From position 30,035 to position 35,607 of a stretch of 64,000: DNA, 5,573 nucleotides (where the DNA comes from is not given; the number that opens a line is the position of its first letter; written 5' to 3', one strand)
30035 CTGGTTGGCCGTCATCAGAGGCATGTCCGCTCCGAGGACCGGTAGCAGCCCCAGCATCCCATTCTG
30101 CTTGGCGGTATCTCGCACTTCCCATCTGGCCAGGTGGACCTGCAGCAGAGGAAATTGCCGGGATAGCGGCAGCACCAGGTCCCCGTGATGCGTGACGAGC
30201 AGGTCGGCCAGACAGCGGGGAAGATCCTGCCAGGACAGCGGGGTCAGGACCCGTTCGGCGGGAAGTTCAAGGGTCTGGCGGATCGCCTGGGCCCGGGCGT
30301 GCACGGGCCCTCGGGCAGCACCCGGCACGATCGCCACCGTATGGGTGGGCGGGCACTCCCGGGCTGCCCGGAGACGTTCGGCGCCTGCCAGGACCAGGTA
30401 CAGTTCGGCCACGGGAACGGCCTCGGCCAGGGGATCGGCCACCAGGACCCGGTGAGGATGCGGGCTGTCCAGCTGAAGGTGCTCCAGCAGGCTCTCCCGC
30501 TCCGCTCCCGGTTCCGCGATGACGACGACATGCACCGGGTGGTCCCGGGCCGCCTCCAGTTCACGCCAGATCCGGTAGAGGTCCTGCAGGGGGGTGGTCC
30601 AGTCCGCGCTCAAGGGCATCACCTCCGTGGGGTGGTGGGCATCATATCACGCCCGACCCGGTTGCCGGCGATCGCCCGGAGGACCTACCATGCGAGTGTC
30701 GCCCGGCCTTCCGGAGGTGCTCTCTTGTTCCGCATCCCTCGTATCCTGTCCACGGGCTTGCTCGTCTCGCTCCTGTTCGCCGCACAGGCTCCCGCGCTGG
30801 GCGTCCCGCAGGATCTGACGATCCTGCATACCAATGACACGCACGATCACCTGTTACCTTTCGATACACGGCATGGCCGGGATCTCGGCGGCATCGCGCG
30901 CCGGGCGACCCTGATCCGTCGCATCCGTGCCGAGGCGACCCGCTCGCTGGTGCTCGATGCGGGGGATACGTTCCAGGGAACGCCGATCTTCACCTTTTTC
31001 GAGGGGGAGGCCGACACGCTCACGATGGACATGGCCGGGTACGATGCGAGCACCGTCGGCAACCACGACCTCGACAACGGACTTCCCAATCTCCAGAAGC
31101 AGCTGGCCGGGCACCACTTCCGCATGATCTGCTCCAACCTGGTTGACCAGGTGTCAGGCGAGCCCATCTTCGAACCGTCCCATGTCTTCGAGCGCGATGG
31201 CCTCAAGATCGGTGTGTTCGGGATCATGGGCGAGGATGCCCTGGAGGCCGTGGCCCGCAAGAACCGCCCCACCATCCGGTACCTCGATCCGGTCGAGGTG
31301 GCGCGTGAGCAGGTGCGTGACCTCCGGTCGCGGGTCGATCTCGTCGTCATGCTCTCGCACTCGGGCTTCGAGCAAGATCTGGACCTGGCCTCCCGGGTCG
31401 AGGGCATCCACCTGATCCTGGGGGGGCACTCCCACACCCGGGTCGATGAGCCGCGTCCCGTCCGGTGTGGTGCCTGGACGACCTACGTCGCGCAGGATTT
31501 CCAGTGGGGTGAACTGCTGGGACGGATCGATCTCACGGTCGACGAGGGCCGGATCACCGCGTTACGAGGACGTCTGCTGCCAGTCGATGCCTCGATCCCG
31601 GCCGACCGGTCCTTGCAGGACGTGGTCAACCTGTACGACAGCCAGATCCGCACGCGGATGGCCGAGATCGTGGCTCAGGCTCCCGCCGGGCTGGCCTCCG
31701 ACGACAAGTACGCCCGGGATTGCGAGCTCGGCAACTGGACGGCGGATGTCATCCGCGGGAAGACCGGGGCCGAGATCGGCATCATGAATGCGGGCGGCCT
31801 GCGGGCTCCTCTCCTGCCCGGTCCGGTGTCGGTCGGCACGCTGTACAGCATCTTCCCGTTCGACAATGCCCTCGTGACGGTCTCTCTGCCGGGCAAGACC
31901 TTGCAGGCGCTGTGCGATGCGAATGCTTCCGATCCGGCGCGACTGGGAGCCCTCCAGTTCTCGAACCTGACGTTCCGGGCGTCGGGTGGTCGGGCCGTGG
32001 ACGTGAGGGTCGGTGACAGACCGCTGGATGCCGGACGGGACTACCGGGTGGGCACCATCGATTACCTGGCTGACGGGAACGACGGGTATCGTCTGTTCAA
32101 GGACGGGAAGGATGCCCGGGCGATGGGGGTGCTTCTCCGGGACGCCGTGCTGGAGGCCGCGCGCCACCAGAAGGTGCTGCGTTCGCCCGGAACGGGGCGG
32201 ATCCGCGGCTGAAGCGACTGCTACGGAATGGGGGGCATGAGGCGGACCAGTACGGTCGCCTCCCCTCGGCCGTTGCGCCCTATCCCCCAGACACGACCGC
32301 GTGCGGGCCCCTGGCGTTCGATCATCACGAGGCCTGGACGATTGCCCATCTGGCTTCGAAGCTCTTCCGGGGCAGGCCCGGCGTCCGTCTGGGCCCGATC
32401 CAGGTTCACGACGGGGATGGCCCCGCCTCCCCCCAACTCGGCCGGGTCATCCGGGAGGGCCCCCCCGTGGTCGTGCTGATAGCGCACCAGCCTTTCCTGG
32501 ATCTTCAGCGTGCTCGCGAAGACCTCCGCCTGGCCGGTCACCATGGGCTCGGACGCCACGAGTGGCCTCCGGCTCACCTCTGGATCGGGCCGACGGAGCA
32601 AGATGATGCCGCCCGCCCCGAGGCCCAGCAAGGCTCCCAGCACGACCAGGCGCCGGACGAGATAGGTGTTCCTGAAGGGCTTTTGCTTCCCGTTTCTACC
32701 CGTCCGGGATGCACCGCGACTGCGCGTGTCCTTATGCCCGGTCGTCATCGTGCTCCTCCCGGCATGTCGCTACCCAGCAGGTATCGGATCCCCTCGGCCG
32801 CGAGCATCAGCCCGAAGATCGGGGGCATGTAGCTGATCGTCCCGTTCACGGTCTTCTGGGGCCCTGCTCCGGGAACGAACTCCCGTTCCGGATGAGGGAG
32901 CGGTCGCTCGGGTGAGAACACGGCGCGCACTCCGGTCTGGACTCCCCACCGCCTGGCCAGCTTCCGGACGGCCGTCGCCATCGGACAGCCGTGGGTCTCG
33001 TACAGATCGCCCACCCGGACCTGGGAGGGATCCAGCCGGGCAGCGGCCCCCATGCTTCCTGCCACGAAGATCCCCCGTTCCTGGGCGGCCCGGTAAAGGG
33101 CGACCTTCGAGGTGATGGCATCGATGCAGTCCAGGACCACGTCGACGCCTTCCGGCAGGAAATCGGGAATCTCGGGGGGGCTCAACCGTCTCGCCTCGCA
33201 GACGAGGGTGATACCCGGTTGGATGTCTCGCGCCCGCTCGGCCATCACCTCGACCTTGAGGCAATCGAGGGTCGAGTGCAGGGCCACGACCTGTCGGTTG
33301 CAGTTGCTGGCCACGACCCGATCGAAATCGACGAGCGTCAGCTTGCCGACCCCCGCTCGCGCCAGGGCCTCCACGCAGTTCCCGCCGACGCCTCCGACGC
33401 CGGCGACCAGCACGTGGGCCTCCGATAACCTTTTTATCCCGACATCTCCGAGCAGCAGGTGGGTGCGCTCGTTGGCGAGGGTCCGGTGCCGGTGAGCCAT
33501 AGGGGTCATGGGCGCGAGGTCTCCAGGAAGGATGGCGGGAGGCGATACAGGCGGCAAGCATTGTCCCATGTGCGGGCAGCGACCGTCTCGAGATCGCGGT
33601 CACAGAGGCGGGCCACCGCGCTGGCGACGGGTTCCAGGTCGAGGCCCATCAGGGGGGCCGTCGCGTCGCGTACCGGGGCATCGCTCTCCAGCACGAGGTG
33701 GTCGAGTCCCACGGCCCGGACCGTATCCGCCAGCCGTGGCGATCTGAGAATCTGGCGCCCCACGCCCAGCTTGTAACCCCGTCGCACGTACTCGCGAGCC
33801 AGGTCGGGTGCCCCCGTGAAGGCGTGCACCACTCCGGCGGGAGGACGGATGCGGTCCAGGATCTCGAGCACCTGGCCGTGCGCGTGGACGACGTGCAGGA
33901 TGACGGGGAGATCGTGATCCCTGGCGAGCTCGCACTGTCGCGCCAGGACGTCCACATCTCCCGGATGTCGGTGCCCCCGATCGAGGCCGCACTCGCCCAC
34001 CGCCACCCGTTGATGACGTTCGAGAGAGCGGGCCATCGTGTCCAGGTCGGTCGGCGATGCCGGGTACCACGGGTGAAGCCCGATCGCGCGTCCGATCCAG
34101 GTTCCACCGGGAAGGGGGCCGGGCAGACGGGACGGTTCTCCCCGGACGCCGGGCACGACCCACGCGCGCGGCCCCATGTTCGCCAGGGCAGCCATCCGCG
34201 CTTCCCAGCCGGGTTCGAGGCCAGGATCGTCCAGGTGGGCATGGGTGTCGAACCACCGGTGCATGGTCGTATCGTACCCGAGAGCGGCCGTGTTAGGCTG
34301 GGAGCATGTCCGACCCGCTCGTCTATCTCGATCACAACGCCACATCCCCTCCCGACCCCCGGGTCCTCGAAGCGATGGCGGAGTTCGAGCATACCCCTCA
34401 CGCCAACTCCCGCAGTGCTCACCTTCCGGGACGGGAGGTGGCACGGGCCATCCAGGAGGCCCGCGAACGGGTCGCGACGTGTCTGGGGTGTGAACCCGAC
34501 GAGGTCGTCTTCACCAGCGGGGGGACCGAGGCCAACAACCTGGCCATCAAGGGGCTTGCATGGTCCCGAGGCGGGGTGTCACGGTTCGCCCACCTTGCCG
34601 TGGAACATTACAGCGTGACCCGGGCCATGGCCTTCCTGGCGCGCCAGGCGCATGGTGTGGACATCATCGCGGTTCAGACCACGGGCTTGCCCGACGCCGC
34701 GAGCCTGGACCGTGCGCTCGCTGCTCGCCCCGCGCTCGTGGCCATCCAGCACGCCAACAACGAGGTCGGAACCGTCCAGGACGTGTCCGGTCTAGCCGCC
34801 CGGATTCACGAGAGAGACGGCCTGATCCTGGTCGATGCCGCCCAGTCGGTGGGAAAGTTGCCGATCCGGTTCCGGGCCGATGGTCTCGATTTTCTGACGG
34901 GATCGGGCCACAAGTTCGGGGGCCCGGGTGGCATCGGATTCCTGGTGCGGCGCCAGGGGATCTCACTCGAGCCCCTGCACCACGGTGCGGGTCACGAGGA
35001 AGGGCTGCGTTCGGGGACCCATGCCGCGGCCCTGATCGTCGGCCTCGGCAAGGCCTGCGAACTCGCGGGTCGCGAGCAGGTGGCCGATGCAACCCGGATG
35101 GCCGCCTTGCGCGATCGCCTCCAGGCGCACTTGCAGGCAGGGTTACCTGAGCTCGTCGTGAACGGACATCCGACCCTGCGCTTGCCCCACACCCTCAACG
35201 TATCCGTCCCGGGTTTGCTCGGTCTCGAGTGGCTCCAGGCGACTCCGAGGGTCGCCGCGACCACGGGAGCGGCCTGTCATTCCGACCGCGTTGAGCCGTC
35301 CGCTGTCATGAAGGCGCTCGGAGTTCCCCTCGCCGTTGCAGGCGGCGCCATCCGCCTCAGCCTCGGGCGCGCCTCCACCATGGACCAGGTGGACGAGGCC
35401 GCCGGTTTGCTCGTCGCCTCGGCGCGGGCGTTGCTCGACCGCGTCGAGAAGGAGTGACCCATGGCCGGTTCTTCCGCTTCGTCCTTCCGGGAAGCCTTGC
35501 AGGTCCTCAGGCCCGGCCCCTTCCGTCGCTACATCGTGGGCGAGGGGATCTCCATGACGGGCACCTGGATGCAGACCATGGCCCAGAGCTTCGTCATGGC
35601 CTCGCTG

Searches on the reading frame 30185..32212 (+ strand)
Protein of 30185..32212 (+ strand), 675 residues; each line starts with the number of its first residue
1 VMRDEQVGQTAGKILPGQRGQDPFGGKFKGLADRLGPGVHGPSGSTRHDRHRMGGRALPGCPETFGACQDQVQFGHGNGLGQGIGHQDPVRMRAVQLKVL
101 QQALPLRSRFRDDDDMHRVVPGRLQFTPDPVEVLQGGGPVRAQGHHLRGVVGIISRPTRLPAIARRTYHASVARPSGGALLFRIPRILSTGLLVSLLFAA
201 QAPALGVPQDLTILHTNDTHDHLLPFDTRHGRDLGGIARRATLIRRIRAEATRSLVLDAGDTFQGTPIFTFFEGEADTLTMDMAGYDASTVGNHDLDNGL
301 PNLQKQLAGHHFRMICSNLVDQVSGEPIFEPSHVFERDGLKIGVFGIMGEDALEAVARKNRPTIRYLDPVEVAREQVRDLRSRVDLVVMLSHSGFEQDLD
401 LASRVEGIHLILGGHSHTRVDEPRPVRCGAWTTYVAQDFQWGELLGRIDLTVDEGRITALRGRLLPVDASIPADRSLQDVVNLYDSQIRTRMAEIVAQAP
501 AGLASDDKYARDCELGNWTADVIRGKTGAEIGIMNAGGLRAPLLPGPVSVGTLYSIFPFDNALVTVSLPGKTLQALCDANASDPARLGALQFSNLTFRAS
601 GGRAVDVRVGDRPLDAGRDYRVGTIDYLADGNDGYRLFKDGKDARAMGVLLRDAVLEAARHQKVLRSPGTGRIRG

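Call 33: search_protein_families(library=ncbifam, proteins=[window:30185-32212:+], max_evalue=1e-10)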
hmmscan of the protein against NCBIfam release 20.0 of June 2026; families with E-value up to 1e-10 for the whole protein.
window:30185-32212:+ (675 aa): 13 families
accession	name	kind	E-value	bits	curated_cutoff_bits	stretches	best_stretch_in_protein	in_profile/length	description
NF006937.0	PRK09419.1-4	equivalog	1.2e-57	195.2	2554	2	331-648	790-1127/1411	multifunctional 2',3'-cyclic-nucleotide 2'-phosphodiesterase/3'-nucleotidase/5'-nucleotidase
NF007109.1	PRK09558.1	equivalog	6.6e-56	190.2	600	1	208-643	33-519/550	bifunctional UDP-sugar hydrolase/5'-nucleotidase UshA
NF006934.0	PRK09419.1-1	subfamily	2.1e-54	184.6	1646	1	210-662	630-1090/1174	multifunctional 2',3'-cyclic-nucleotide 2'-phosphodiesterase/3'-nucleotidase/5'-nucleotidase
NF006935.0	PRK09419.1-2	equivalog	1.7e-53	181.7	2801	2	333-652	813-1152/1445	multifunctional 2',3'-cyclic-nucleotide 2'-phosphodiesterase/3'-nucleotidase/5'-nucleotidase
TIGR01530.1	nadN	equivalog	8e-44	150.1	436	1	211-418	1-217/550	NAD nucleotidase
TIGR04486.1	thiosulf_SoxB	equivalog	2.1e-42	145.2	550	1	233-503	113-382/556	thiosulfohydrolase SoxB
NF041198.1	UshA_like_PCGU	equivalog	1.4e-38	132.8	275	1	193-454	6-269/519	UshA-like (seleno)protein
NF040549.1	Nt5e_LPXTG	exception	4.7e-30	104.5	1050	1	209-370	97-254/731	cell surface ecto-5'-nucleotidase Nt5e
NF006938.0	PRK09420.1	equivalog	6.7e-27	94.1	486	1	199-420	16-263/648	bifunctional 2',3'-cyclic-nucleotide 2'-phosphodiesterase/3'-nucleotidase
NF006936.0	PRK09419.1-3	equivalog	3e-26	91.4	2542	1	235-636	732-1155/1212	multifunctional 2',3'-cyclic-nucleotide 2'-phosphodiesterase/3'-nucleotidase/5'-nucleotidase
TIGR01390.1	CycNucDiestase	equivalog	7.8e-23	80.8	883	1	210-420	2-241/626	2',3'-cyclic-nucleotide 2'-phosphodiesterase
NF008871.0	PRK11907.1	equivalog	1.9e-19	69.3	1266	1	202-417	107-352/814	bifunctional 2',3'-cyclic-nucleotide 2'-phosphodiesterase/3'-nucleotidase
NF006933.0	PRK09418.1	equivalog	1.9e-13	49.5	1419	1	210-422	39-292/780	bifunctional 2',3'-cyclic-nucleotide 2'-phosphodiesterase/3'-nucleotidase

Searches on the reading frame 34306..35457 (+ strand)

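Call 65: search_protein_families(library=pfam, proteins=[window:34306-35457:+], max_evalue=0.00001)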
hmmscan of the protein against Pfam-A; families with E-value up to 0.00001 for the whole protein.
window:34306-35457:+ (383 aa): 1 family
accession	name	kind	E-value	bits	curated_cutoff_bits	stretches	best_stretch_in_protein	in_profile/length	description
PF00266.25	Aminotran_5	-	1.5e-60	205.6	21.5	1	6-363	1-369/371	Aminotransferase class-V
